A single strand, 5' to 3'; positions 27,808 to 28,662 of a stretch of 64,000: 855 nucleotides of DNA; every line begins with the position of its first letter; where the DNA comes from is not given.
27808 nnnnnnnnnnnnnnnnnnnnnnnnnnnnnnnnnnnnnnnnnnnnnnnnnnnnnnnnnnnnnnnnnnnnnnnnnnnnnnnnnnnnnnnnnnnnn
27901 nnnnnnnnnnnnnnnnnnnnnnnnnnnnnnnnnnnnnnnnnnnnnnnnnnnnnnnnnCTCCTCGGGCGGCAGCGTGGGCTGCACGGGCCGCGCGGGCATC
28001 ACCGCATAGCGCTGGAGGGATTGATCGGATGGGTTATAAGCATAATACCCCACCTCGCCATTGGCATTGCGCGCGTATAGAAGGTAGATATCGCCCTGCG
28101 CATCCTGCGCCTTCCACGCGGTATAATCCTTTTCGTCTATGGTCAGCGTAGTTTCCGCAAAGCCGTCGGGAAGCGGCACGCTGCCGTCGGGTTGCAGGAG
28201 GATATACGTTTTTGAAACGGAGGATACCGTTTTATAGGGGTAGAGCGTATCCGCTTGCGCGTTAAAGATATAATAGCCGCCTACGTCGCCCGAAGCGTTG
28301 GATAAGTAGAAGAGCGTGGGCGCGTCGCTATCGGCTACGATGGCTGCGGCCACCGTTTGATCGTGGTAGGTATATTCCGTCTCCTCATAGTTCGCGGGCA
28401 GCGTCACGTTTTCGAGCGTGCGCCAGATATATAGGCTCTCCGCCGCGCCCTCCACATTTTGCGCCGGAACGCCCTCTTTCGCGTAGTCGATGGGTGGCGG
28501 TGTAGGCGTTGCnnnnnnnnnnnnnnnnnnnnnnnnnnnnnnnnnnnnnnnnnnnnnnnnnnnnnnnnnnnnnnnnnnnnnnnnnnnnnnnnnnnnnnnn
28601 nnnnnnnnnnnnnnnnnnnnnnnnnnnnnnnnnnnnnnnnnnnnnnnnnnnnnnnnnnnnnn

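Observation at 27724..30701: Non-cellulosomal cohesin-dockerin gene pair predicted to tether a SpoIID-type peptidoglycan enzyme to the membrane surface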

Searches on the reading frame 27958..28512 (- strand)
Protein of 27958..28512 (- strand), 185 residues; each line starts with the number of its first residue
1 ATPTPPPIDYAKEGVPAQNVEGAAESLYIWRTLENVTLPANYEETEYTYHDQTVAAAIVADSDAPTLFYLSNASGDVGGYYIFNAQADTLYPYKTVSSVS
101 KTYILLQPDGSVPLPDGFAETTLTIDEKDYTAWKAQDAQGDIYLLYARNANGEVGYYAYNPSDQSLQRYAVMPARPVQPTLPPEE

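Call 33: predict_structure(alignment_id=A2)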
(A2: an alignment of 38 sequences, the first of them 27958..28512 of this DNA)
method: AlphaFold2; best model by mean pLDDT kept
length: 185 residues; sequences in the alignment: 38
mean_pLDDT: 88.1   pTM: 0.80
mean pLDDT of the five models: 88.1, 87.7, 86.9, 85.9, 85.2
residues with pLDDT >= 90: 111; 70-90: 56; 50-70: 13; < 50: 5
segments of 3 or more residues with pLDDT < 50: 173-176
pLDDT, mean of each block of 10 residues (from residue 1): 71 91 93 91 96 95 94 91 95 90 91 91 92 89 93 92 87 56 66
secondary structure, 60 per line:
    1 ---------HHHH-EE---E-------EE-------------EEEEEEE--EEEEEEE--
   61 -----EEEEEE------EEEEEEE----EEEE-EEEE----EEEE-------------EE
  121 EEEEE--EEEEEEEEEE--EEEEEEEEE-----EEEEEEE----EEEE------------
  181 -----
elements in order: H10-13 E43-49 E52-58 E66-71 E78-84 E89-92 E94-97 E102-105 E119-125 E128-137 E140-148 E154-160 E165-168

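Call 34: search_protein_representatives(protein=window:27958-28512:-)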
Query: 185 residues. Proteins with E-value up to 0.001 (for the whole library): 1059; up to 1e-10: 247; up to 1e-30: 15. The best 150 are listed.
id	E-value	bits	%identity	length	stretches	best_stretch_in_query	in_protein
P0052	7.4e-78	277.0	68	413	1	2-184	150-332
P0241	5.1e-66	238.4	62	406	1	3-185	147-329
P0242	1.9e-61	223.5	57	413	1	2-180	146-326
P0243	1.1e-46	175.5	45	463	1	4-180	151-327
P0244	5.0e-44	166.7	70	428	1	2-109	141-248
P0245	4.9e-41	157.0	41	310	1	4-183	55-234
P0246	6.1e-40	153.4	45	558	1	2-171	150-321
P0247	9.8e-40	152.8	41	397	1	3-184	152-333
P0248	3.9e-39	150.8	42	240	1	22-181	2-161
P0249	2.7e-38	148.1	40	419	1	7-183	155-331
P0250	5.7e-38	147.0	63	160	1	38-147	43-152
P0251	7.2e-37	143.4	42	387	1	5-180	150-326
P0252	8.4e-37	143.2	43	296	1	27-180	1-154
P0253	2.4e-34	135.2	38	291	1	10-174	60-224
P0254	1.6e-33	132.5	41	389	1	6-169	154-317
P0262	2.0e-24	102.9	33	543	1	19-170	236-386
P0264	4.1e-23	98.6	34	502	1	23-169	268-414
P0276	5.3e-20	88.5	34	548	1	20-171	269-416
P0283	1.1e-18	84.2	33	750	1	21-170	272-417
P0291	6.7e-18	81.6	31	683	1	27-174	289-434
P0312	3.1e-16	76.2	32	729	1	28-172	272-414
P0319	9.3e-16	74.6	34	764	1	30-170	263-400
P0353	4.3e-14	69.2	30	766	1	22-170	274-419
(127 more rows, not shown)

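Call 36: search_protein_families(library=pfam, proteins=[P0243, P0246, P0262, P0264, P0276, P0283, P0291, P0312, P0319, P0353], max_evalue=0.01)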
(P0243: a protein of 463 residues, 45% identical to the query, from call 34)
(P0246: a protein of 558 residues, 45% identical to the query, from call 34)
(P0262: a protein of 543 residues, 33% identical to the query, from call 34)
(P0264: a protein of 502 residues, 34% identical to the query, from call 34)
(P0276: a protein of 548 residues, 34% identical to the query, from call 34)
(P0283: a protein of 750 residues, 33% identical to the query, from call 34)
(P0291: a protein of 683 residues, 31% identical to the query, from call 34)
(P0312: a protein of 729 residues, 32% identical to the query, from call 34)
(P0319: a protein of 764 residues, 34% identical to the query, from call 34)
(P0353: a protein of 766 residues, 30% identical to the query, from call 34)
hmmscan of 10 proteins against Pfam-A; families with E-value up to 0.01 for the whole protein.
P0243 (463 aa): 1 family
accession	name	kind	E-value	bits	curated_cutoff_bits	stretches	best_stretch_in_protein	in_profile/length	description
PF00963.24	Cohesin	-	0.00094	19.8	24.1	1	29-124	2-123/139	Cohesin domain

P0246 (558 aa): 1 family
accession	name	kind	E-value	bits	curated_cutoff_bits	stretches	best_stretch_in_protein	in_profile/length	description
PF00963.24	Cohesin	-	0.0027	18.3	24.1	1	35-100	2-65/139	Cohesin domain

P0262 (543 aa): 2 families
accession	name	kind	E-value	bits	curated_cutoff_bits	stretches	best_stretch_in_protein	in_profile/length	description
PF15102.11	TMEM154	-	0.0012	19.2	30.3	1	405-461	44-104/153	TMEM154 protein family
PF06024.17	Orf78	-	0.0033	18.1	29.4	0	408-453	51-95/101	Orf78 (ac78)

P0264 (502 aa): 2 families
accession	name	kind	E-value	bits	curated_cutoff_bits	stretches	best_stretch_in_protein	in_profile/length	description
PF12733.13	Cadherin-like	-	1.1e-09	39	24.2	1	162-242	1-89/89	Cadherin-like beta sandwich domain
PF00963.24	Cohesin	-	1.1e-06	29.3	24.1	1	33-104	3-76/139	Cohesin domain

P0276 (548 aa): 3 families
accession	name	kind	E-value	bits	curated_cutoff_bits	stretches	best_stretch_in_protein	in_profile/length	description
PF12733.13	Cadherin-like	-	7.9e-13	49.1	24.2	1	168-240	4-89/89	Cadherin-like beta sandwich domain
PF00963.24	Cohesin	-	5.1e-06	27.2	24.1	1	37-155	7-121/139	Cohesin domain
PF20082.4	DUF6476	-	0.0027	18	24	0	281-304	45-68/91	Family of unknown function (DUF6476)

P0283 (750 aa): 1 family
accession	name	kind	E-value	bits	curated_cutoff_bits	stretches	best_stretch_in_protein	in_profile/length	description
PF12733.13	Cadherin-like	-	4.3e-06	27.5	24.2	1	181-250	3-85/89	Cadherin-like beta sandwich domain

P0291 (683 aa): 2 families
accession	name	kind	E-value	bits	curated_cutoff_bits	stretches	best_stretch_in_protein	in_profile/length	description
PF00963.24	Cohesin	-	5.6e-06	27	24.1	1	50-165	3-139/139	Cohesin domain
PF12733.13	Cadherin-like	-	8.7e-06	26.5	24.2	1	197-262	5-85/89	Cadherin-like beta sandwich domain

P0312 (729 aa): 1 family
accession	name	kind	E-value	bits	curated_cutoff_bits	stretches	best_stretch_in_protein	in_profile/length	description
PF12733.13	Cadherin-like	-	5.1e-08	33.7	24.2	1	167-249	5-86/89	Cadherin-like beta sandwich domain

P0319 (764 aa): 3 families
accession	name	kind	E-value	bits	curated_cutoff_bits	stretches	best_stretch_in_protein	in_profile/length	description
PF12733.13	Cadherin-like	-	8.5e-10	39.4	24.2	1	166-234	6-84/89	Cadherin-like beta sandwich domain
PF00963.24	Cohesin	-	3.6e-05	24.4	24.1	1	31-95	3-68/139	Cohesin domain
PF20485.3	DUF6724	-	0.0062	16.8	27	0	439-487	17-62/64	Family of unknown function (DUF6724)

P0353 (766 aa): 2 families
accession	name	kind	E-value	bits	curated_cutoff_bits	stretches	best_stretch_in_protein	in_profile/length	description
PF00963.24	Cohesin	-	4.1e-09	37.2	24.1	1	38-87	2-53/139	Cohesin domain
PF12733.13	Cadherin-like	-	2.3e-05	25.2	24.2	1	186-252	4-85/89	Cadherin-like beta sandwich domain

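Call 37: find_encoding_contigs(protein=P0353, flank=6000, max_places=2)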
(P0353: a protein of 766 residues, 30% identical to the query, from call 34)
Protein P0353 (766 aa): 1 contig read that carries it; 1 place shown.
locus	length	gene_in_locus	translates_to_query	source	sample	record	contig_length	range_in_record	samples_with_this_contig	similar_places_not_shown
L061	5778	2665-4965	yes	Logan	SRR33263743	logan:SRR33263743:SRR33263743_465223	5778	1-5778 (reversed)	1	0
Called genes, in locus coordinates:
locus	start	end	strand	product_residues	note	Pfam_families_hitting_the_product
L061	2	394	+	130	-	?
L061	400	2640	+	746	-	PF12733:Cadherin-like, PF00404:Dockerin_1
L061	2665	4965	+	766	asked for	PF00963:Cohesin (weak), PF12733:Cadherin-like (weak)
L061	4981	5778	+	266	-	?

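Call 38: fold_search(model_id=the predicted structure, library=pdb)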
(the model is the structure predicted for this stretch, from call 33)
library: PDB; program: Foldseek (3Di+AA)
matches with E <= 10: 571; with E <= 0.001: 0
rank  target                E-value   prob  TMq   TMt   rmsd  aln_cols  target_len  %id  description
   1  3tto_B                2.3e-01  0.13  0.13  0.03  15.9       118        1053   13  Crystal structure of Leuconostoc mesenteroides NRRL B-1299 N-terminally truncated dextransucrase DSR-E in triclinic fo (released 2012-01-25)
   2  1hvc                  2.8e-01  0.08  0.13  0.12  16.8       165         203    9  CRYSTAL STRUCTURE OF A TETHERED DIMER OF HIV-1 PROTEASE COMPLEXED WITH AN INHIBITOR (released 1994-10-15)
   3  5lc0_A                2.9e-01  0.08  0.15  0.14  18.0       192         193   10  Crystal structure of Zika virus NS2B-NS3 protease in complex with a boronate inhibitor (released 2016-07-06)
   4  7snr_A                3.6e-01  0.06  0.12  0.12  16.8       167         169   12  2.00A Resolution Structure of NanoLuc Luciferase (released 2022-11-16)
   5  4q5m                  3.8e-01  0.08  0.13  0.12  15.0       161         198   10  D30N tethered HIV-1 protease dimer/saquinavir complex (released 2015-04-08)
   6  4qrj_B                3.8e-01  0.08  0.15  0.10  15.0       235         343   10  Crystal structure of a putative 6-phosphogluconolactonase (BACUNI_04672) from Bacteroides uniformis ATCC 8492 at 2.20  (released 2014-07-23)
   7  4qrj_A                3.8e-01  0.08  0.15  0.09  15.0       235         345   10  Crystal structure of a putative 6-phosphogluconolactonase (BACUNI_04672) from Bacteroides uniformis ATCC 8492 at 2.20  (released 2014-07-23)
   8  5b0u_A                3.8e-01  0.07  0.11  0.12  13.7       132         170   14  Crystal structure of the mutated 19 kDa protein of Oplophorus luciferase (nanoKAZ) (released 2016-01-13)
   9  3k44_A                4.0e-01  0.13  0.15  0.18  15.4       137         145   12  Crystal Structure of Drosophila melanogaster Pur-alpha (released 2009-10-27)
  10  7snw_A                4.2e-01  0.06  0.11  0.12  13.5       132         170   14  1.80A Resolution Structure of NanoLuc Luciferase with Bound Inhibitor PC 16026576 (released 2022-11-16)
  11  6dm4_A                4.5e-01  0.25  0.15  0.21  10.9        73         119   18  Crystal structure of the SH2 domain from RavO (Lpg1129) from Legionella pneumophila in complex with Homo sapiens Shc1  (released 2018-06-27)
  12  12dl_BA               4.5e-01  0.13  0.19  0.08  18.2       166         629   13  Native structure of the cytoplasmic lattice (CPL) asymmetric unit from mouse MII eggs (released 2026-04-08)
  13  2pm6_D                4.7e-01  0.08  0.16  0.12  15.7       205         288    9  Crystal Structure of yeast Sec13/31 edge element of the COPII vesicular coat, native version (released 2007-07-03)
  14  3u1j_B                4.7e-01  0.05  0.13  0.14  15.9       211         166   10  Aprotinin bound to Dengue virus protease (released 2011-11-09)
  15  3e90_D                4.9e-01  0.06  0.15  0.16  13.9       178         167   12  West Nile vi rus NS2B-NS3protease in complexed with inhibitor Naph-KKR-H (released 2009-01-20)
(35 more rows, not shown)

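Call 39: find_encoding_contigs(protein=P0276, flank=6000, max_places=2)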
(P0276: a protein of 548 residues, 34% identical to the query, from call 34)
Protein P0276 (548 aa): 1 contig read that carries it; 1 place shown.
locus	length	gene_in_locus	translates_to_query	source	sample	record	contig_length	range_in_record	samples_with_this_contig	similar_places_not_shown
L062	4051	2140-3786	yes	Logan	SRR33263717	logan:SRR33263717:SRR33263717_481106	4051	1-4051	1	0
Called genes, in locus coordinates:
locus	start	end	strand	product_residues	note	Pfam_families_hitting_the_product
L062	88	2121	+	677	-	PF08239:SH3_3, PF12733:Cadherin-like, PF00404:Dockerin_1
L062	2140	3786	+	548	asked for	PF00963:Cohesin (weak), PF12733:Cadherin-like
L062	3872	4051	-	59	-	?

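Call 40: find_encoding_contigs(protein=P0262, flank=6000, max_places=2)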
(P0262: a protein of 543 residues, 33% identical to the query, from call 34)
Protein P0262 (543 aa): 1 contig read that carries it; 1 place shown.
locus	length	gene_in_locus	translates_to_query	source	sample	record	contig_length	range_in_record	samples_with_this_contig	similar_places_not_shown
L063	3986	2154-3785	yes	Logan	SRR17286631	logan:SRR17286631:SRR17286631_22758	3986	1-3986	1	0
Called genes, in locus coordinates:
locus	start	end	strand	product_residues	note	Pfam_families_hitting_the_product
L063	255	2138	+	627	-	PF12733:Cadherin-like, PF00404:Dockerin_1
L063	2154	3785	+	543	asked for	-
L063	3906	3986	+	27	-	?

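Call 41: find_encoding_contigs(protein=P0246, flank=6000, max_places=2)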
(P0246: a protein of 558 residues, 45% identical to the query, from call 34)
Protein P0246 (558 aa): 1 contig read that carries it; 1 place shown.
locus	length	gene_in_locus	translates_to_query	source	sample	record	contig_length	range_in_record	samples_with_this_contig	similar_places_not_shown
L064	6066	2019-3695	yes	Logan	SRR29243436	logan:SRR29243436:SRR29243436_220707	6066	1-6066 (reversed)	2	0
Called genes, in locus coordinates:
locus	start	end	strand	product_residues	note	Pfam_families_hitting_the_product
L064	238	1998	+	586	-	PF08486:SpoIID, PF00404:Dockerin_1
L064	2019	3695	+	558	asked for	-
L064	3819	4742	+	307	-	PF03418:Peptidase_A25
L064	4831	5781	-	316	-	-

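Call 42: search_protein_families(library=pfam, proteins=[L061:400-2640:+, L062:88-2121:+, L063:255-2138:+, L064:238-1998:+, L061:4981-5778:+], max_evalue=0.1)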
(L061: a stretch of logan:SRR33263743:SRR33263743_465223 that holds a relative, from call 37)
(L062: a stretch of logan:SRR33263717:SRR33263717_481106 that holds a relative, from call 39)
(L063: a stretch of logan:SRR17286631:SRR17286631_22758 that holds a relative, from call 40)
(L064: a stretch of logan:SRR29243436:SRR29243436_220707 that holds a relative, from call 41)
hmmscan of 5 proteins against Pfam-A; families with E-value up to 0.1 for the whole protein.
L061:400-2640:+ (746 aa): 3 families
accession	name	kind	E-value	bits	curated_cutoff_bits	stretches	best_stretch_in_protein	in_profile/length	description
PF00404.24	Dockerin_1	-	1.4e-09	38.5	22.9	1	681-738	1-57/57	Dockerin type I domain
PF12733.13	Cadherin-like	-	9.2e-08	32.9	24.2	1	474-555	1-89/89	Cadherin-like beta sandwich domain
PF11035.13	SNAPC2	-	0.095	13.3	25.5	0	553-613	266-327/334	Small nuclear RNA activating complex (SNAPc), subunit 2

L062:88-2121:+ (677 aa): 4 families
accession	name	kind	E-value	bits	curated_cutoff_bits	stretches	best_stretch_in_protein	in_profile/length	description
PF08239.17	SH3_3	-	5.9e-13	49.2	27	1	48-102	2-53/54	Bacterial SH3 domain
PF00404.24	Dockerin_1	-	6e-11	42.8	22.9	1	614-669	1-56/57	Dockerin type I domain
PF12733.13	Cadherin-like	-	3.7e-09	37.4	24.2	1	442-520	1-86/89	Cadherin-like beta sandwich domain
PF07653.23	SH3_2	-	0.02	15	21.8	1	68-103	21-53/55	Variant SH3 domain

L063:255-2138:+ (627 aa): 5 families
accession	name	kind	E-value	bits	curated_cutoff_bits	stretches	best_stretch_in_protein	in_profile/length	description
PF12733.13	Cadherin-like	-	3.5e-11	43.8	24.2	1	398-480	10-89/89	Cadherin-like beta sandwich domain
PF00404.24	Dockerin_1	-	1.2e-08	35.5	22.9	1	564-620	1-57/57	Dockerin type I domain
PF09136.16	Glucodextran_B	-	0.0099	16.2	27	1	432-480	33-82/83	Glucodextranase, domain B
PF00036.39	EF-hand_1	-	0.054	13.5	25.4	0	596-614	6-24/29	EF hand domain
PF13499.12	EF-hand_7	-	0.086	13.6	30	1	566-614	12-64/67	EF-hand domain pair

L064:238-1998:+ (586 aa): 7 families
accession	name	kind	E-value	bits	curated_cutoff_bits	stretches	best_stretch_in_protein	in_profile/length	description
PF08486.15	SpoIID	-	2.5e-28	99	23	1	140-230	2-97/97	Stage II sporulation protein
PF00404.24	Dockerin_1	-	1.5e-08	35.1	22.9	1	529-584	1-56/57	Dockerin type I domain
PF00036.39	EF-hand_1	-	0.0051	16.7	25.4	0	563-583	8-28/29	EF hand domain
PF13499.12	EF-hand_7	-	0.0053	17.5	30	1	531-581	12-66/67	EF-hand domain pair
PF13405.12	EF-hand_6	-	0.016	15.3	25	0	563-581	8-26/30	EF-hand domain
PF13202.12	EF-hand_5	-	0.073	13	25.9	1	560-580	4-24/25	EF hand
PF24170.1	Fn3-II_PB4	-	0.095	13.4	27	0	62-123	7-68/95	Straight fiber protein PB4 second Fn3-like domain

L061:4981-5778:+ (266 aa): 12 families
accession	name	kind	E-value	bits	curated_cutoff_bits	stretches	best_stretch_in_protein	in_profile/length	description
PF02861.25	Clp_N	-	4.2e-24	84.9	20.7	2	16-67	1-52/53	Clp amino terminal domain, pathogenicity island component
PF13191.12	AAA_16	-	2.1e-07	32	32.6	1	190-236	2-51/167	AAA ATPase domain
PF00004.35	AAA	-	0.00035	21.5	21.2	1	213-264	2-41/131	ATPase family associated with various cellular activities (AAA)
PF07728.20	AAA_5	-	0.0036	17.7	22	1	213-233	3-23/139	AAA domain (dynein-related subfamily)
PF20720.3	nSTAND3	-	0.0051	17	27.2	1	198-235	8-43/155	Novel STAND NTPase 3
PF13401.12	AAA_22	-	0.0062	17.3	27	1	208-244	4-33/130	AAA domain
PF13521.12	AAA_28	-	0.015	15.9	27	1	213-242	3-32/164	AAA domain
PF23569.1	NBD_SMAX1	-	0.027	14.6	27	1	195-254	17-76/212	SMAX1 nucleotide binding domain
PF05729.18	NACHT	-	0.041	14.1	26.7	1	213-241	4-32/167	NACHT domain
PF05272.17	VapE-like_dom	-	0.046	13.6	25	1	206-248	48-90/217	Virulence-associated protein E-like domain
PF01637.24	ATPase_2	-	0.061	13.6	33.2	0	193-232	4-43/225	ATPase domain predominantly from Archaea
PF20030.5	bpMoxR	-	0.089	12.3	27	0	198-233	21-55/205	MoxR domain in the MoxR-vWA-beta-propeller ternary systems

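Call 43: search_protein_families(library=ncbifam, proteins=[L061:400-2640:+, L062:88-2121:+, L063:255-2138:+, L064:238-1998:+], max_evalue=0.1)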
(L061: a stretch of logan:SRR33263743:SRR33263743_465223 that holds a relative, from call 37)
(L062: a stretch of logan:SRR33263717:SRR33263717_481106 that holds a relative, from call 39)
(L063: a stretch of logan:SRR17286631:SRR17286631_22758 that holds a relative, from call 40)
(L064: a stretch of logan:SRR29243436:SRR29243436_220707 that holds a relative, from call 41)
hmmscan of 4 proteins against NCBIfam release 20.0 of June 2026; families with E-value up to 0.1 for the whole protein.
L061:400-2640:+ (746 aa): 2 families
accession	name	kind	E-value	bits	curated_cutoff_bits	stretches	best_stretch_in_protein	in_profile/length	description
NF052642.1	amidase_SagB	exception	1.7e-08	34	425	1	225-442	73-265/282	peptidoglycan release complex glucosaminidase SagB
NF049990.1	CellobisidaseCelK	equivalog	1.4e-06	26.8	1700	1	670-740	818-885/889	cellulose 1,4-beta-cellobiosidase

L062:88-2121:+ (677 aa): 5 families
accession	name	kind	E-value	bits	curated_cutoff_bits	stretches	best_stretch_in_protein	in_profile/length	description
NF052642.1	amidase_SagB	exception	8.8e-13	48.1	425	1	182-408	61-263/282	peptidoglycan release complex glucosaminidase SagB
NF049990.1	CellobisidaseCelK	equivalog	3.3e-08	32.2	1700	1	601-672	816-885/889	cellulose 1,4-beta-cellobiosidase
TIGR04211.1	SH3_and_anchor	equivalog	0.00011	21.9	65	1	48-108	7-64/198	TIGR04211 family SH3 domain-containing protein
NF040677.1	wall_bind_EntC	exception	0.015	14.1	770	1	45-103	89-143/422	cell wall-binding protein EntC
NF040676.1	wall_bind_EntB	exception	0.073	11.6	780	0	46-106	89-145/490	cell wall-binding protein EntB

L063:255-2138:+ (627 aa): 2 families
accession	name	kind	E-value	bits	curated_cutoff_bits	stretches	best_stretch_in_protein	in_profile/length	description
NF052642.1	amidase_SagB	exception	1e-10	41.3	425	1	136-334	74-246/282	peptidoglycan release complex glucosaminidase SagB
NF049990.1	CellobisidaseCelK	equivalog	5.8e-09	34.7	1700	1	549-622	814-885/889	cellulose 1,4-beta-cellobiosidase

L064:238-1998:+ (586 aa): 3 families
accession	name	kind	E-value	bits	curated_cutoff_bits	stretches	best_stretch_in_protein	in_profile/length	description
TIGR02669.1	SpoIID_LytB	domain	7.7e-60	203.1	83.3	1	145-444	2-268/270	SpoIID/LytB domain-containing protein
TIGR02870.1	spore_II_D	equivalog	1.3e-36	126.4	234.75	2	145-289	68-230/338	stage II sporulation protein D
NF049990.1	CellobisidaseCelK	equivalog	0.01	14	1700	1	525-580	825-878/889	cellulose 1,4-beta-cellobiosidase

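Call 47: list_cluster_members(proteins=[P0243, P0246, P0262, P0264, P0276, P0283, P0291, P0312, P0319, P0353])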
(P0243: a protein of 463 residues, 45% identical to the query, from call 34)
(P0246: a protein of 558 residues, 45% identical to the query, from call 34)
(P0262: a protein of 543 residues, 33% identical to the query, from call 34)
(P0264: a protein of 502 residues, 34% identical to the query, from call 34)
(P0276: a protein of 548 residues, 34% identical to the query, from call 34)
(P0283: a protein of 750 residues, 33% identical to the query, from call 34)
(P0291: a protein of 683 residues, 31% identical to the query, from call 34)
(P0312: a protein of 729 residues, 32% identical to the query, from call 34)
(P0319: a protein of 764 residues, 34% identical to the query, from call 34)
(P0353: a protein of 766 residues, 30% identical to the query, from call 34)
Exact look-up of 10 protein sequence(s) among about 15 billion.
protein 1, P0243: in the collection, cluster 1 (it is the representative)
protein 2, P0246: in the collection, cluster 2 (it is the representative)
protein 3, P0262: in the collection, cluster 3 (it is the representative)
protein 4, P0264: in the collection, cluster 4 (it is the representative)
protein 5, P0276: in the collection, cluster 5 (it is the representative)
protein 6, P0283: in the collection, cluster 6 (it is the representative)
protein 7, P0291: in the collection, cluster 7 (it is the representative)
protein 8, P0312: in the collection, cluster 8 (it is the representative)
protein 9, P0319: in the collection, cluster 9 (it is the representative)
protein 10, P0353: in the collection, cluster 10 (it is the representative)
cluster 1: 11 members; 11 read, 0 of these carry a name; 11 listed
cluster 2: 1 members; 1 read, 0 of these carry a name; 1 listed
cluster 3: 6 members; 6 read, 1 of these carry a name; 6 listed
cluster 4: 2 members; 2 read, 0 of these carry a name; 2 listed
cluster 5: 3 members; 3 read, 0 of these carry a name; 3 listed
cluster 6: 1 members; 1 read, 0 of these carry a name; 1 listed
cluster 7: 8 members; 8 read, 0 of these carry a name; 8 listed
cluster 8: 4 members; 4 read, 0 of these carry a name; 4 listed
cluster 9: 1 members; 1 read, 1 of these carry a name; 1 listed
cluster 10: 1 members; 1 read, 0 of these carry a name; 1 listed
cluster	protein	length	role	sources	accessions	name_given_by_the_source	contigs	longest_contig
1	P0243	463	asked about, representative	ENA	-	-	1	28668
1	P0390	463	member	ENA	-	-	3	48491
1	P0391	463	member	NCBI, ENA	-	-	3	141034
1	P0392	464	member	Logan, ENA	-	-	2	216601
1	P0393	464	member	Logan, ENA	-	-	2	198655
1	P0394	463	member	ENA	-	-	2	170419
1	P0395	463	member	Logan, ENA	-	-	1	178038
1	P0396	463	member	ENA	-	-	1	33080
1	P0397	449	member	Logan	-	-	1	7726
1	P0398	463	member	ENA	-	-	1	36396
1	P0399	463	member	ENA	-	-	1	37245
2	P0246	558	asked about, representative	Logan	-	-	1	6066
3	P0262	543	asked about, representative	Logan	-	-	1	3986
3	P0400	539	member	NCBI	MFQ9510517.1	MAG: hypothetical protein ACLRZ7_06335 [Lachnospiraceae bacterium]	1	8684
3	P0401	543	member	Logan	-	-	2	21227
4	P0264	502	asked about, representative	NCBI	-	-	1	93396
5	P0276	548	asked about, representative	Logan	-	-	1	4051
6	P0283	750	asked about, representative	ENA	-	-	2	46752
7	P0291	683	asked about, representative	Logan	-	-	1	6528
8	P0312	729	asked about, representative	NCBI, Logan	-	-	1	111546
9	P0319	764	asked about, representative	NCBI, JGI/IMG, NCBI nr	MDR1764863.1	MAG: cadherin-like beta sandwich domain-containing protein [Lachnospiraceae bacterium] | hypothetical protein | cadherin-like beta sandwich domain-containing protein [Lachnospiraceae bacterium]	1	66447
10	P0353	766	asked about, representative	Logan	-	-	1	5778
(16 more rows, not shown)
